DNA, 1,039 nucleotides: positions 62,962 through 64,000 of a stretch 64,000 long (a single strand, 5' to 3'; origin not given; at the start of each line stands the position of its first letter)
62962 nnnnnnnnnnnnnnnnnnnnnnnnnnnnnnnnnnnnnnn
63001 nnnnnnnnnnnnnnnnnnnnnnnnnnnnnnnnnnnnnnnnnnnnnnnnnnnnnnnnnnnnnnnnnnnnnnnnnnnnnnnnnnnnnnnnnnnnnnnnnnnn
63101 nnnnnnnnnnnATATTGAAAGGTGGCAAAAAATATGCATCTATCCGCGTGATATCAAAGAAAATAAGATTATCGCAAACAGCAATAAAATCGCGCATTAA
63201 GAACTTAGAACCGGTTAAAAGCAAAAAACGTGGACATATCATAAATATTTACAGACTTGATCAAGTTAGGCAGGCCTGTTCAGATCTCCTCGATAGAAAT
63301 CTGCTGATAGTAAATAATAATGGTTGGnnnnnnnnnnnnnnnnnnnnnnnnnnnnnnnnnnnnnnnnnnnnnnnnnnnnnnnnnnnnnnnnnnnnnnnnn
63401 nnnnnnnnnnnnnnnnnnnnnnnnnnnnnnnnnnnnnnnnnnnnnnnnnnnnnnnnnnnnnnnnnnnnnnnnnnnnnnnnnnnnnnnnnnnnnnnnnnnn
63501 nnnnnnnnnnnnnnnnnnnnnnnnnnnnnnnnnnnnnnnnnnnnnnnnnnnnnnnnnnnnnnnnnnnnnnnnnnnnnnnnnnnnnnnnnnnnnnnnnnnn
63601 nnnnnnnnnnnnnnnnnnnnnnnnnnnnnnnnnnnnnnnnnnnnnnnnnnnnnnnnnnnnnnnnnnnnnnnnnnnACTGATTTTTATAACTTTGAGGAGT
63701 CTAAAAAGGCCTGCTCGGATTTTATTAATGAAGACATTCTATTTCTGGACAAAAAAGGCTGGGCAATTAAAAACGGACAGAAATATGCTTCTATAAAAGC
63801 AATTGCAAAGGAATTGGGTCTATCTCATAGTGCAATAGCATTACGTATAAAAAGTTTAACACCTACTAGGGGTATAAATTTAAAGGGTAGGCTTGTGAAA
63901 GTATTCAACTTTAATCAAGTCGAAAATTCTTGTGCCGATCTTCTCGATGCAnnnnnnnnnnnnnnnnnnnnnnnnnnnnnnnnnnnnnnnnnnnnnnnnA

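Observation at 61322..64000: Unterminated ORF made of diverged ~215-bp tandem repeats, each encoding an HTH-like module, immediately downstream of an SF2 helicase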

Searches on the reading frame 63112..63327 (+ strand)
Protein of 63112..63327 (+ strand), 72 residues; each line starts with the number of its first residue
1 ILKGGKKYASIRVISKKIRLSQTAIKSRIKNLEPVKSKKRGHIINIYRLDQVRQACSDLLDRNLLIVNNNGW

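Call 8: search_protein_families(library=pfam, proteins=[window:63112-63327:+], max_evalue=1)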
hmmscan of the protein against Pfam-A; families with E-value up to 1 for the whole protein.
window:63112-63327:+ (72 aa): 4 families
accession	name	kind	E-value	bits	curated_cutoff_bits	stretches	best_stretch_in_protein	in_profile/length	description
PF18024.7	HTH_50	-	0.0025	17.9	27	1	6-30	21-45/50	Helix-turn-helix domain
PF13412.12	HTH_24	-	0.003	17.5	21.9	1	9-33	18-42/48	Winged helix-turn-helix DNA-binding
PF13404.12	HTH_AsnC-type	-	0.0049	17.1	27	1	9-33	18-42/42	AsnC-type helix-turn-helix domain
PF13730.12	HTH_36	-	0.02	15.2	25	1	5-33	22-50/55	Helix-turn-helix domain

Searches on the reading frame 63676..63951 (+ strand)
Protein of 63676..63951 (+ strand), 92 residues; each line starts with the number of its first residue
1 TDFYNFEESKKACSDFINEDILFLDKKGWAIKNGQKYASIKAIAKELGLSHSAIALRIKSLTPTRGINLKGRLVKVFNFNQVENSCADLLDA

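Call 46: predict_structure(alignment_id=A2)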
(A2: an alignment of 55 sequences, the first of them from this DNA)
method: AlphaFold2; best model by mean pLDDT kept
length: 92 residues; sequences in the alignment: 55
mean_pLDDT: 93.6   pTM: 0.77
mean pLDDT of the five models: 93.6, 93.2, 93.1, 92.8, 92.8
residues with pLDDT >= 90: 78; 70-90: 13; 50-70: 1; < 50: 0
segments of 3 or more residues with pLDDT < 50: none
pLDDT, mean of each block of 10 residues (from residue 1): 91 82 96 96 97 97 95 96 96 71
secondary structure, 60 per line:
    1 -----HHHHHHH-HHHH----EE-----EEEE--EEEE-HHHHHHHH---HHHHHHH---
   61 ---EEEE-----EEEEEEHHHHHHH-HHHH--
elements in order: H6-12 H14-17 E29-32 E35-38 H40-47 H51-57 E64-67 E73-78 H79-85 H87-90
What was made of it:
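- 63757..63975 (+): Winged-helix unit 5 (residues 314-386). This is the unit modelled on its own. AF2 model of residues 287-378: pLDDT 93.6, pTM 0.77 (call 46).
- AF2 single unit, pLDDT 93.6, pTM 0.77 (call 46).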

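Call 83: fold_search(model_id=the predicted structure, library=pdb)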
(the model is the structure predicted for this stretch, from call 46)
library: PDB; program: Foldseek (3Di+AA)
matches with E <= 10: 279; with E <= 0.001: 0
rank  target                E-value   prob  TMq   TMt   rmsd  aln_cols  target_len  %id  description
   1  5jb3_8                1.9e-01  0.38  0.34  0.27  18.0        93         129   10  Cryo-EM structure of a full archaeal ribosomal translation initiation complex in the P-REMOTE conformation (released 2016-11-30)
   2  4j2n_C                4.9e-01  0.57  0.34  0.51   4.1        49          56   28  Crystal Structure of mycobacteriophage Pukovnik Xis (released 2013-10-23)
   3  5jlt_A                4.9e-01  0.10  0.24  0.21  12.7       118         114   10  The crystal structure of the bacteriophage T4 MotA C-terminal domain in complex with dsDNA reveals a novel protein-DNA (released 2017-05-03)
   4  5jlt_C                5.2e-01  0.10  0.24  0.22  13.0       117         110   12  The crystal structure of the bacteriophage T4 MotA C-terminal domain in complex with dsDNA reveals a novel protein-DNA (released 2017-05-03)
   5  8csh_A                6.8e-01  0.77  0.42  0.65   2.7        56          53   16  Structure of the DNA binding domain of pSK1 Par partition protein bound to centromere DNA (released 2022-08-10)
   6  1kaf_E                7.7e-01  0.08  0.25  0.24  13.2       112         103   12  DNA Binding Domain Of The Phage T4 Transcription Factor MotA (AA105-211) (released 2001-11-21)
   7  8pj1_s                8.2e-01  0.12  0.30  0.21  17.7       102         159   18  Structure of human 48S translation initiation complex in open codon scanning state (48S-1) (released 2024-08-14)
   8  1kaf_A                8.8e-01  0.08  0.24  0.22  12.9       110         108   11  DNA Binding Domain Of The Phage T4 Transcription Factor MotA (AA105-211) (released 2001-11-21)
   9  5i44_B                9.3e-01  0.41  0.36  0.45   4.1        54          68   20  Structure of RacA-DNA complex; P21 form (released 2016-05-04)
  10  5d90_C                9.3e-01  0.38  0.37  0.28   4.2        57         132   19  Crystal structure of HiNmlR, a MerR family regulator lacking the sensor domain, bound to promoter DNA (released 2016-06-29)
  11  5iip_A                9.3e-01  0.07  0.22  0.19  14.7       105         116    8  Staphylococcus aureus OpuCA (released 2016-08-24)
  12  5ue7_A                9.3e-01  0.06  0.23  0.11  16.4       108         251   12  Crystal structure of the phosphomannomutase PMM1 from Candida albicans, apoenzyme state (released 2017-02-01)
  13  6ama_B                1.0e+00  0.35  0.33  0.50   4.3        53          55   13  Structure of S. coelicolor/S. venezuelae BldC-smeA-ssfA complex to 3.09 Angstrom (released 2018-03-28)
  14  5jlt_D                1.1e+00  0.07  0.24  0.22  13.3       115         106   11  The crystal structure of the bacteriophage T4 MotA C-terminal domain in complex with dsDNA reveals a novel protein-DNA (released 2017-05-03)
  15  6fj1_A                1.1e+00  0.04  0.18  0.08  19.5       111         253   11  Structure of the Ldtfm-avibactam carbamoyl enzyme (released 2019-01-30)
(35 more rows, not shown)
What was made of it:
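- Foldseek ranks the same set (call 83).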
